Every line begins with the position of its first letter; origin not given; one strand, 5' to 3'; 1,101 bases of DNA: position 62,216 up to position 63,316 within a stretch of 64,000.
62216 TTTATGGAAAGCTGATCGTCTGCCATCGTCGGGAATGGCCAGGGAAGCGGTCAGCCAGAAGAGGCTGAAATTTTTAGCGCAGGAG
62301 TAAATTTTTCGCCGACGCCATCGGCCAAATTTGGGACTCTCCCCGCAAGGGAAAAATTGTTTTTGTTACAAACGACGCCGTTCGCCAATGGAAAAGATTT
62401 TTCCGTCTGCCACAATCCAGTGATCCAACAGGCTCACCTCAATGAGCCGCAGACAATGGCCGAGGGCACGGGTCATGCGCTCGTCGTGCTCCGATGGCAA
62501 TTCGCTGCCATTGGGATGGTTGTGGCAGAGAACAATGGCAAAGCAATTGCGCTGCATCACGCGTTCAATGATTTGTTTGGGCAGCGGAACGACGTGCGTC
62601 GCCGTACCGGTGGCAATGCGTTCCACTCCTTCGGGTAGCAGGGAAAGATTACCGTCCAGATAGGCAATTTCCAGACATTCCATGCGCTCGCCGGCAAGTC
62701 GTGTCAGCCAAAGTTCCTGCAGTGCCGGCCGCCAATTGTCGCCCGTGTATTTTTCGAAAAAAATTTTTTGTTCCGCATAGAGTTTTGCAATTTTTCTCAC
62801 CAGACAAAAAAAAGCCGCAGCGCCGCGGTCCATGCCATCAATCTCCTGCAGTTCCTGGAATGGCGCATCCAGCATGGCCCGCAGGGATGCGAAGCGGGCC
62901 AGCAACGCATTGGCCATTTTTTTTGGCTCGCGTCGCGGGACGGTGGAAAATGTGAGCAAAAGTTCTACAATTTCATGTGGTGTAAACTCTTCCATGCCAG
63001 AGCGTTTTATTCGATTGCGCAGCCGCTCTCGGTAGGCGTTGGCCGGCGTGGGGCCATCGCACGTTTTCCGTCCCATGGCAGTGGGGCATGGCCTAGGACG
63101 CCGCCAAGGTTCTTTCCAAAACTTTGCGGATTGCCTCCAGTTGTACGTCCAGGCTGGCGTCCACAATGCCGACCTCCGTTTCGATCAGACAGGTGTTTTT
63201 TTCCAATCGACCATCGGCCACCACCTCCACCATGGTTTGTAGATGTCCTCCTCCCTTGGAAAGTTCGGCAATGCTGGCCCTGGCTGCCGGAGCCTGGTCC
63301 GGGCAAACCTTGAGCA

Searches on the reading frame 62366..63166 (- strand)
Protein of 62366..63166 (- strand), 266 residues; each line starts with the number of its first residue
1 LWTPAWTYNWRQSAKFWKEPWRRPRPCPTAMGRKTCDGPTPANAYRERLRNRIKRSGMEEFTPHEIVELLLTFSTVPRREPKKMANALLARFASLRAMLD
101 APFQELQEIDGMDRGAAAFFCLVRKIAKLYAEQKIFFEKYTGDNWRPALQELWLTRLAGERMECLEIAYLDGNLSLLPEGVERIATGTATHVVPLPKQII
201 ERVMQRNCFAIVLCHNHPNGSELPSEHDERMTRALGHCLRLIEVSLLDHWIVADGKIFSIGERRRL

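Call 77: search_protein_families(library=pfam, proteins=[window:62366-63166:-], max_evalue=0.01)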
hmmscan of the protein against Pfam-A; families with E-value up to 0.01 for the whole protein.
window:62366-63166:- (266 aa): 4 families
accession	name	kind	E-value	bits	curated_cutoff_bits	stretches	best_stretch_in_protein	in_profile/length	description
PF04002.20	RadC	-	1.3e-24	86.9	22.1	1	152-263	10-119/121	RadC-like JAB domain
PF14464.11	Prok-JAB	-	8.4e-05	22.9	25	1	199-238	54-96/114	Prokaryotic homologs of the JAB domain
PF20582.4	UPF0758_N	-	0.00032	21.1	27.1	1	46-114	7-73/77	UPF0758 N-terminal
PF12826.13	HHH_2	-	0.0031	18.1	27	1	83-112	14-43/64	Helix-hairpin-helix motif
